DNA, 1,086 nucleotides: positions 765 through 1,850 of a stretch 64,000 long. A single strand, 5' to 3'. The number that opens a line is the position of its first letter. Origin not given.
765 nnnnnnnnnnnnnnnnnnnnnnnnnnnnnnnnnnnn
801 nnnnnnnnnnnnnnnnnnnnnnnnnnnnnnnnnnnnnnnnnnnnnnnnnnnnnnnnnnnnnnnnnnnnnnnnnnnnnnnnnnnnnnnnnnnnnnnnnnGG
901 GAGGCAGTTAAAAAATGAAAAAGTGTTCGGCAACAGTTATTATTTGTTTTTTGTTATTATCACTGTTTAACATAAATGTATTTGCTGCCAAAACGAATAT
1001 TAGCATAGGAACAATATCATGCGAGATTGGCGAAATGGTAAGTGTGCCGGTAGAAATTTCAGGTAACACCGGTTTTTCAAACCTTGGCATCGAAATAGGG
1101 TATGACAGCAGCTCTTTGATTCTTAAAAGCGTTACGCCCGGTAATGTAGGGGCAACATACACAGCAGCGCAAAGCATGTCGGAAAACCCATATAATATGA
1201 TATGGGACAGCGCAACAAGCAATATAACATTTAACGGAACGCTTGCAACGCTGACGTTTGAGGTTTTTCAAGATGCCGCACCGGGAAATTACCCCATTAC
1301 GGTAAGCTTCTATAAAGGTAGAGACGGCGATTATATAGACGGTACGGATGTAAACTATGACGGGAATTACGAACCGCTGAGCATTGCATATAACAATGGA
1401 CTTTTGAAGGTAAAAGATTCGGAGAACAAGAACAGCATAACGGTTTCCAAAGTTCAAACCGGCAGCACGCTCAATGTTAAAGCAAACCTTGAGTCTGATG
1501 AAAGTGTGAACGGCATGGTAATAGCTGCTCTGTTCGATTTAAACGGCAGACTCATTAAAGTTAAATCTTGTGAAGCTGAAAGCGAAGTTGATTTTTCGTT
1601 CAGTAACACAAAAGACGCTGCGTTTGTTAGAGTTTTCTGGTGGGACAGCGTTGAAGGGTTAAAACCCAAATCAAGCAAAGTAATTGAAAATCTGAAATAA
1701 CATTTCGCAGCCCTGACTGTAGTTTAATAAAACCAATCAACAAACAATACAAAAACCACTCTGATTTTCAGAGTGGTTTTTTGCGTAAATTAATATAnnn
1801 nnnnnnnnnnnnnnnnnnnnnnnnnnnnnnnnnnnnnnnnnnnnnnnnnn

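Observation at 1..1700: Tandem cohesin-module genes, the first carrying both cohesin and dockerin: a cellulosome-type adaptor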

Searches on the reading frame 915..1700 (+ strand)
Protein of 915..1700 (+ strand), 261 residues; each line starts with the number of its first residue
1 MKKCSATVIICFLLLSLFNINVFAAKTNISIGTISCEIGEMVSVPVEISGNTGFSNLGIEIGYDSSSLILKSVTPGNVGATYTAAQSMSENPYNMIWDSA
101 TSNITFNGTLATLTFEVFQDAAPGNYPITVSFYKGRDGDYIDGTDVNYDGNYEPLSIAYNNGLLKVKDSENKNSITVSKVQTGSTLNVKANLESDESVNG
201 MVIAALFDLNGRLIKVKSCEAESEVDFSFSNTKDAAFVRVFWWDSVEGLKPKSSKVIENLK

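Call 5: search_protein_families(library=pfam, proteins=[window:915-1700:+], max_evalue=1)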
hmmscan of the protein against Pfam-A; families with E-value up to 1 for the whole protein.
window:915-1700:+ (261 aa): 1 family
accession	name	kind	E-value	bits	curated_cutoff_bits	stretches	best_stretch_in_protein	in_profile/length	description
PF00963.24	Cohesin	-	2.7e-13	50.8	24.1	1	28-131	2-115/139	Cohesin domain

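Call 6: search_protein_families(library=ncbifam, proteins=[window:915-1700:+], max_evalue=1)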
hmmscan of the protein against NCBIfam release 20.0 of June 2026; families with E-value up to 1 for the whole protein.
window:915-1700:+ (261 aa): 0 families

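Call 7: find_encoding_contigs(protein=window:915-1700:+, flank=10000, max_places=6)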
Protein window:915-1700:+ (261 aa): 4 contigs read that carry it; 2 places shown.
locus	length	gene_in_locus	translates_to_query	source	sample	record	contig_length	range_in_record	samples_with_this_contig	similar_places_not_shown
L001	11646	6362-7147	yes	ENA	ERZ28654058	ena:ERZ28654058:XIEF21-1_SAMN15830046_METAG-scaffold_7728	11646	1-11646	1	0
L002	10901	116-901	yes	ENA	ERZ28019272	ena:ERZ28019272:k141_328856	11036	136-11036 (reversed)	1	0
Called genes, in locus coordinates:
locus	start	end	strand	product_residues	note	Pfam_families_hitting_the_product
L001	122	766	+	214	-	PF00395:SLH (weak)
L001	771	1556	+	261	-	-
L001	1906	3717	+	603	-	PF04932:Wzy_C (weak)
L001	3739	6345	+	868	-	PF07833:Cu_amine_oxidN1 (faint), PF02368:Big_2, PF00963:Cohesin, PF00404:Dockerin_1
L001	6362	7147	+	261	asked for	PF00963:Cohesin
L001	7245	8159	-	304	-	PF14305:ATPgrasp_TupA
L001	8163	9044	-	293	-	PF00288:GHMP_kinases_N, PF08544:GHMP_kinases_C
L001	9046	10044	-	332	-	PF01210:NAD_Gly3P_dh_N, PF02558:ApbA (weak), PF02737:3HCDH_N (faint), PF03807:F420_oxidored (weak), PF07479:NAD_Gly3P_dh_C, PF20618:GPD_NAD_C_bact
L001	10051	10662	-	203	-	PF02660:G3P_acyltransf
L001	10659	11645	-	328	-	?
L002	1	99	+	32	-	?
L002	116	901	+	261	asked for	PF00963:Cohesin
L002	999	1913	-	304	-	PF14305:ATPgrasp_TupA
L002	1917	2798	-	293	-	PF00288:GHMP_kinases_N, PF08544:GHMP_kinases_C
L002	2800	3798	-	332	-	PF01210:NAD_Gly3P_dh_N, PF02558:ApbA (weak), PF02737:3HCDH_N (faint), PF03807:F420_oxidored (weak), PF07479:NAD_Gly3P_dh_C, PF20618:GPD_NAD_C_bact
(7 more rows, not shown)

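Call 12: find_homologous_proteins(query=window:915-1700:+, max_evalue=0.00001)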
Query window:915-1700:+ (261 aa): 100 proteins with E <= 0.00001 among 557 candidates.
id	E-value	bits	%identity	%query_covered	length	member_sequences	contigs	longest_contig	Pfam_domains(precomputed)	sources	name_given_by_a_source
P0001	1.2e-165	567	100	100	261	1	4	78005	PF00963.25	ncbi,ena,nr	ncbi:MAG: hypothetical protein J5590_02440 [Clostridia bacterium]|nr:hypothetical protein [Clostridi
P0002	1.3e-127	442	56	86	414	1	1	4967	PF00963.25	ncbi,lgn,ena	-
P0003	2.5e-127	441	54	90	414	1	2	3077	PF00963.25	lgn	-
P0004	6.5e-127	440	55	87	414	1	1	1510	PF00963.25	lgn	-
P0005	7.0e-127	440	56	86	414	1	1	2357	PF00963.25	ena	-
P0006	1.3e-126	439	54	81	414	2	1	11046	PF00963.25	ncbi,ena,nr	ncbi:MAG: hypothetical protein IJH94_03645 [Clostridia bacterium]|nr:hypothetical protein [Clostridi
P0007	2.6e-125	435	56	86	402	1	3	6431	PF00963.25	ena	-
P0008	1.4e-124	432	54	86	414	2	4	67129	PF00963.25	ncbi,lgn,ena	-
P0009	2.6e-123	428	55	85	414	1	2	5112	PF00963.25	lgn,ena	-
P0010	7.0e-102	358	49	85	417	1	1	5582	PF00963.25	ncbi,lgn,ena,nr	ncbi:MAG: hypothetical protein IJ365_02950 [Clostridia bacterium]|nr:hypothetical protein [Clostridi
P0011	4.0e-97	342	46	89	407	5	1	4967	PF00963.25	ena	-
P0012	2.8e-94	333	46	85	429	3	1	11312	PF00963.25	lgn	-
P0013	1.8e-93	330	43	87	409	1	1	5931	PF14067.12,PF00963.25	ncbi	-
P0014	2.8e-93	330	43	83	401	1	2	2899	PF00963.25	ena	-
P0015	1.0e-92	328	46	85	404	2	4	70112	PF00963.25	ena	-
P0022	2.3e-88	314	45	90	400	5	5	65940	PF00963.25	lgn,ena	-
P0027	7.1e-79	283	54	97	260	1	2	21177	PF00963.25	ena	-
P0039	1.6e-56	209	41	93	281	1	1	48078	PF00963.25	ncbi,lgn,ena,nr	ncbi:MAG: hypothetical protein J1G06_03525 [Oscillospiraceae bacterium]|nr:hypothetical protein [Osc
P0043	8.8e-54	200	45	93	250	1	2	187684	PF00963.25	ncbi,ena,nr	ncbi:MAG: hypothetical protein J6N52_14455 [Clostridia bacterium]|nr:hypothetical protein [Clostridi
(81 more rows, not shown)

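Call 15: search_protein_families(library=pfam, proteins=[L001:3739-6345:+, L001:122-766:+, L001:771-1556:+, L001:1906-3717:+], max_evalue=0.1)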
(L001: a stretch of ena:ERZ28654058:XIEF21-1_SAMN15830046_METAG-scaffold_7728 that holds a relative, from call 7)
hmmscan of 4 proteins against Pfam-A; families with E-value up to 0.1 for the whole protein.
L001:3739-6345:+ (868 aa): 6 families
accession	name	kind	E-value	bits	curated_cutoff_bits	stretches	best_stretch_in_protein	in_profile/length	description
PF00404.24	Dockerin_1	-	1.8e-12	47.7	22.9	1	807-860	1-56/57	Dockerin type I domain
PF02368.24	Big_2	-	4.9e-10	39.6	22.8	1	572-639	2-70/79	Bacterial Ig-like domain (group 2)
PF07833.16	Cu_amine_oxidN1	-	1.5e-09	38.2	24.2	0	158-264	2-107/108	Copper amine oxidase N-terminal domain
PF00963.24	Cohesin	-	1.9e-09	38.3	24.1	1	665-769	4-117/139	Cohesin domain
PF21461.3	HL_N-beta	-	0.012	15.8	27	1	608-634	16-42/57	Hyaluronate lyase, N-terminal beta-sheet domain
PF18407.7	GNAT_like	-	0.085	13.6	26.3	0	830-861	3-30/61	GCN5-related N-acetyltransferase like domain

L001:122-766:+ (214 aa): 1 family
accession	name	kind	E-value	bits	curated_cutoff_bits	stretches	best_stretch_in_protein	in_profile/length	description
PF00395.25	SLH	-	1.1e-14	54.6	20.8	2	84-124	1-44/44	S-layer homology domain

L001:771-1556:+ (261 aa): 5 families
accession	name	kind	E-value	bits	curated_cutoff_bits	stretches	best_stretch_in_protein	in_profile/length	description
PF20193.3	DUF6556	-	0.00039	21.1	28.1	1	14-79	38-105/113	Family of unknown function (DUF6556)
PF07454.18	SpoIIP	-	0.0019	18.2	24.4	1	36-107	31-102/269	Stage II sporulation protein P (SpoIIP)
PF23379.1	DUF7096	-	0.031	14.6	27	1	1-84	1-79/208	Domain of unknown function (DUF7096)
PF14851.11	FAM176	-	0.038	14.2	31.5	1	7-74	30-96/152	FAM176 family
PF09038.16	53-BP1_Tudor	-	0.074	13.5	22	0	183-254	14-88/122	Tumour suppressor p53-binding protein-1 Tudor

L001:1906-3717:+ (603 aa): 1 family
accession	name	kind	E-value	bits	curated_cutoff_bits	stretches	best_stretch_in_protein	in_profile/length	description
PF04932.20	Wzy_C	-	5.7e-07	29.9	31.7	1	193-371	5-148/149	O-Antigen ligase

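Call 17: find_encoding_contigs(protein=P0043, flank=8000, max_places=2)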
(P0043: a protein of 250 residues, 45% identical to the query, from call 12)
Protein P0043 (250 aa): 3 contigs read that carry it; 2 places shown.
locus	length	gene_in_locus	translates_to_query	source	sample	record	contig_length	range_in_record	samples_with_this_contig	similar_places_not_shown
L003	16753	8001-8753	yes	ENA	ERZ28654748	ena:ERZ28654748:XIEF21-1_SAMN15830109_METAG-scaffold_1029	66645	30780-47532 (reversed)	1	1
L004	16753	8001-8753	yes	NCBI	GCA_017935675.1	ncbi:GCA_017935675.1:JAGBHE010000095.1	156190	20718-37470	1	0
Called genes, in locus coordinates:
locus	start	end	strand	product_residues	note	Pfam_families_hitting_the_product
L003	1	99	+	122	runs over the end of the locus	-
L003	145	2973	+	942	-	PF02463:SMC_N (faint), PF03193:RsgA_GTPase (faint), PF13191:AAA_16 (faint), PF13304:AAA_21 (faint), PF13555:AAA_29 (faint), PF17760:UvrA_inter, PF17755:UvrA_DNA-bind, PF00005:ABC_tran (weak), +1 more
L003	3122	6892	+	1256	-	PF13306:LRR_5, PF05725:FNIP (faint), PF13855:LRR_8 (faint), PF13306:LRR_5, PF13306:LRR_5, PF09479:Flg_new, PF13306:LRR_5, PF09479:Flg_new, +2 more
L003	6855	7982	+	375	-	PF09479:Flg_new, PF02368:Big_2, PF00963:Cohesin, PF00404:Dockerin_1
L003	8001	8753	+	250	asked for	PF00963:Cohesin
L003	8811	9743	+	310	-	PF00963:Cohesin, PF07833:Cu_amine_oxidN1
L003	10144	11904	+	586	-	PF07973:tRNA_SAD, PF00587:tRNA-synt_2b, PF03129:HGTP_anticodon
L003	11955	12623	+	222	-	PF09560:Spore_YunB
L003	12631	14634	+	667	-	PF22745:Nlig-Ia, PF01653:DNA_ligase_aden, PF03120:OB_DNA_ligase, PF03119:DNA_ligase_ZBD, PF12826:HHH_2, PF14520:HHH_5 (weak), PF00533:BRCT, PF12738:PTCB-BRCT (weak), +1 more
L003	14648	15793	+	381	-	PF01546:Peptidase_M20, PF07687:M20_dimer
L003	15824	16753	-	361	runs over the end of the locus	PF09587:PGA_cap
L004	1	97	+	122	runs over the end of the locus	-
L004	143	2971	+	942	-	PF02463:SMC_N (faint), PF03193:RsgA_GTPase (faint), PF13191:AAA_16 (faint), PF13304:AAA_21 (faint), PF13555:AAA_29 (faint), PF17760:UvrA_inter, PF17755:UvrA_DNA-bind, PF00005:ABC_tran (weak), +1 more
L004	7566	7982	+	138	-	PF00404:Dockerin_1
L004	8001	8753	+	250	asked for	PF00963:Cohesin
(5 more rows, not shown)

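Call 18: find_encoding_contigs(protein=P0008, flank=8000, max_places=2)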
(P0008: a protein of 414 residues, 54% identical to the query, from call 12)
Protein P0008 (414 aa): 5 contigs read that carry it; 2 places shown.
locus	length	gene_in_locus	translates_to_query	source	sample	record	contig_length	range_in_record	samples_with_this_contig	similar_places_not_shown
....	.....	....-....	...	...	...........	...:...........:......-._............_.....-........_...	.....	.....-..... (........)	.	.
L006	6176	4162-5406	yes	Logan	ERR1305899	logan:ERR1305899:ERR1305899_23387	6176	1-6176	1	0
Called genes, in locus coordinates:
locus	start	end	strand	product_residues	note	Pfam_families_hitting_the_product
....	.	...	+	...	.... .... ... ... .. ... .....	-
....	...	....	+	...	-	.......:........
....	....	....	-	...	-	-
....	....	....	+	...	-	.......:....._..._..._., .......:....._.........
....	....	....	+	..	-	-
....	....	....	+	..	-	-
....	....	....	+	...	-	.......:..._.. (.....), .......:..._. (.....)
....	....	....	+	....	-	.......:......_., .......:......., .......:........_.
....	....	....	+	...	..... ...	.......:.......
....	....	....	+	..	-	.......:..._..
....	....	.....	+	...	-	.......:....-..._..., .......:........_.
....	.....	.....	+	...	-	-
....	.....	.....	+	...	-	-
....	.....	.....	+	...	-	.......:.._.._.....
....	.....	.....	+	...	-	-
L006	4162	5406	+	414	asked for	PF00963:Cohesin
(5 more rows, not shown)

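Call 19: find_encoding_contigs(protein=P0022, flank=8000, max_places=2)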
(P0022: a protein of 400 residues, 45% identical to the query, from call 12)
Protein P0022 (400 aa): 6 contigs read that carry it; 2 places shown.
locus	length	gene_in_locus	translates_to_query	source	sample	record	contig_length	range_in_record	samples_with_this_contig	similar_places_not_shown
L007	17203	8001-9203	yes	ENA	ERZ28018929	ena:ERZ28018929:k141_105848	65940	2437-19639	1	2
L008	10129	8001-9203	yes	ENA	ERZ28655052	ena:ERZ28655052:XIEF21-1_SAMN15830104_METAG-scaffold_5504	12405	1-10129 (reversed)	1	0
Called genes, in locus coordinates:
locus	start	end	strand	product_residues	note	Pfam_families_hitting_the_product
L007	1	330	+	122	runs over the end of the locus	PF01381:HTH_3 (weak)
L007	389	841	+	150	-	-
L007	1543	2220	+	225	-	PF04607:RelA_SpoT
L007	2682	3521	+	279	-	PF02899:Phage_int_SAM_1, PF00589:Phage_integrase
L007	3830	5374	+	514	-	PF10137:CAP12-PCTIR_TIR, PF00190:Cupin_1, PF07883:Cupin_2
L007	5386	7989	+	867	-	PF12799:LRR_4 (faint), PF13306:LRR_5, PF13855:LRR_8 (faint), PF13306:LRR_5, PF09479:Flg_new, PF02368:Big_2, PF00963:Cohesin, PF00404:Dockerin_1 (weak)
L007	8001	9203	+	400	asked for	PF00963:Cohesin (weak)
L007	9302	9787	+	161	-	PF00395:SLH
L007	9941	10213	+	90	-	PF01337:Barstar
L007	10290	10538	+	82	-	PF02604:PhdYeFM_antitox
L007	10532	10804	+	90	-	PF05016:ParE_toxin (weak), PF06769:YoeB_toxin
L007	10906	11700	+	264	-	-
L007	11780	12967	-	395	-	PF07690:MFS_1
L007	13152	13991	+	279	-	PF01513:NAD_kinase, PF20143:NAD_kinase_C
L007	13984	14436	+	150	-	PF01316:Arg_repressor, PF02863:Arg_repressor_C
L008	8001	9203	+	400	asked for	PF00963:Cohesin (weak)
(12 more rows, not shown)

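Call 31: predict_structure(alignment_id=A3)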
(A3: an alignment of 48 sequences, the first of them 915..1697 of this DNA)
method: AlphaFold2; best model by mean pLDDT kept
length: 261 residues; sequences in the alignment: 48
mean_pLDDT: 90.7   pTM: 0.63
mean pLDDT of the five models: 90.7, 90.7, 90.1, 88.8, 86.9
residues with pLDDT >= 90: 195; 70-90: 45; 50-70: 17; < 50: 4
segments of 3 or more residues with pLDDT < 50: none
pLDDT, mean of each block of 10 residues (from residue 1): 64 66 75 92 97 97 97 97 96 96 94 94 95 97 97 96 88 86 92 92 96 95 96 93 83 89 75
secondary structure, 60 per line:
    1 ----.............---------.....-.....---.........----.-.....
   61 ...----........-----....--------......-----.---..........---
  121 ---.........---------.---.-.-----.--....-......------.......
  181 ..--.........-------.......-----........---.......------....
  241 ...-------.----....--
elements in order: H5-17 E27-31 E33-37 E41-49 E56-63 E68-75 E81-84 E93-98 E108-117 E124-132 E157-160 E162-167 E174-182 E185-193 E201-207 E213-220 E224-230 E237-243 E256-259

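Call 34: find_encoding_contigs(protein=P0039, flank=6000, max_places=1)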
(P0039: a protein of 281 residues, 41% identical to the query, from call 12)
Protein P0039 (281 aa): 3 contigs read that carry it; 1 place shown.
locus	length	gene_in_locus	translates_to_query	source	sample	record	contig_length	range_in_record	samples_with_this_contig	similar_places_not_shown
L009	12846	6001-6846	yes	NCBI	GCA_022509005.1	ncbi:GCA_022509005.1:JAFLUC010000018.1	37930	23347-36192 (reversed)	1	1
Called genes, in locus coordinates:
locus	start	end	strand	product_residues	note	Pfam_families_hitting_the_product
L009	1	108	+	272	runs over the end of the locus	PF01148:CTP_transf_1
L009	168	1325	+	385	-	PF02670:DXP_reductoisom, PF08436:DXP_redisom_C, PF13288:DXPR_C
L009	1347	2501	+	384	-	PF02163:Peptidase_M50, PF00595:PDZ (weak), PF13180:PDZ_2 (weak), PF17820:PDZ_6 (weak)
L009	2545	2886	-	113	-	PF13560:HTH_31, PF12844:HTH_19, PF01381:HTH_3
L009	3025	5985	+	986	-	PF12671:Amidase_6, PF00652:Ricin_B_lectin, PF14200:RicinB_lectin_2, PF00652:Ricin_B_lectin, PF14200:RicinB_lectin_2, PF00963:Cohesin (weak), PF00404:Dockerin_1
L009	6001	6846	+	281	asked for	PF00963:Cohesin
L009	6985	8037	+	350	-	PF04551:GcpE, PF26540:GcpE_C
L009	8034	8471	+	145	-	PF01220:DHquinase_II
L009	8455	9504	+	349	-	PF01321:Creatinase_N, PF00557:Peptidase_M24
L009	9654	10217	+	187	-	PF08207:EFP_N, PF01132:EFP, PF09285:Elong-fact-P_C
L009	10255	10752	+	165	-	-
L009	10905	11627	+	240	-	PF02706:Wzz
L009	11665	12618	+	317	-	-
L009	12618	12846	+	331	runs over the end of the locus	-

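Call 35: find_encoding_contigs(protein=P0027, flank=6000, max_places=1)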
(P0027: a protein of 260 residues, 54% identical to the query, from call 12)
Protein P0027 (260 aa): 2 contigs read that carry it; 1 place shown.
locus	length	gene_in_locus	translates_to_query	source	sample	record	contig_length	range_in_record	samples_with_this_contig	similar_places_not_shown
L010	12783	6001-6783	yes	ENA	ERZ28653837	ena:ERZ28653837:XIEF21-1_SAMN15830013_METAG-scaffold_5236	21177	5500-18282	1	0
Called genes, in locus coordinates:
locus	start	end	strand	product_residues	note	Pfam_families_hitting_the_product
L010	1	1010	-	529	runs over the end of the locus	PF02156:Glyco_hydro_26 (weak)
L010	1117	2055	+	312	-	PF07261:DnaB_2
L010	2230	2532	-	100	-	PF01381:HTH_3 (weak), PF13443:HTH_26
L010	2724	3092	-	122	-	-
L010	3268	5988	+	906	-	-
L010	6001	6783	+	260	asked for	PF00963:Cohesin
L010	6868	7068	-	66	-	PF12668:DUF3791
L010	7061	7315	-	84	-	-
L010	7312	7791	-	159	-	PF13151:DUF3990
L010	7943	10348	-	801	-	PF02574:S-methyl_trans, PF03599:CdhD (faint), PF00809:Pterin_bind, PF02607:B12-binding_2, PF02310:B12-binding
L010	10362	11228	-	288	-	PF02219:MTHFR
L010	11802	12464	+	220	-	PF00156:Pribosyltran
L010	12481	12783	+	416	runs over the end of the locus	PF07833:Cu_amine_oxidN1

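Call 37: find_encoding_contigs(protein=P0015, flank=6000, max_places=1)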
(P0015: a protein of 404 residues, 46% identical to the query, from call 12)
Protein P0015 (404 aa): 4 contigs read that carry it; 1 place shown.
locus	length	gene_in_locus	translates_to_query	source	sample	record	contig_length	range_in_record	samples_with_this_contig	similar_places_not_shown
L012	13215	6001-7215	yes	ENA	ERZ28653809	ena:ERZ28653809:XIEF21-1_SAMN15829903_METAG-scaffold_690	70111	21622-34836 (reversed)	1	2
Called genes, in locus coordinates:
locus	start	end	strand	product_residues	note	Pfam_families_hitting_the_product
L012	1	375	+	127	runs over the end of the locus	PF14198:TnpV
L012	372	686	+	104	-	PF20648:DUF6809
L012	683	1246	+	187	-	-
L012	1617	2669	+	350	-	PF14659:Phage_int_SAM_3, PF00589:Phage_integrase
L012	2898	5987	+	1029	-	PF07581:Glug (weak), PF02368:Big_2, PF26918:Ig_Eae (faint), PF21461:HL_N-beta (faint), PF02368:Big_2, PF00963:Cohesin (weak), PF00404:Dockerin_1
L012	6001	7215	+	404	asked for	PF00963:Cohesin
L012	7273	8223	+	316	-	PF00963:Cohesin, PF07833:Cu_amine_oxidN1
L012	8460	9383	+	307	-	PF17989:ALP_N, PF21522:MreB-like_C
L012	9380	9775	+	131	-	-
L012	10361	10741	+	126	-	PF21983:NikA-like, PF05713:MobC (weak)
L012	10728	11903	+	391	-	PF03432:Relaxase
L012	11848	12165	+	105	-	-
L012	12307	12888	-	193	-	PF18813:PBECR4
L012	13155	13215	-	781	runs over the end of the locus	PF13424:TPR_12 (faint), PF07719:TPR_2 (faint)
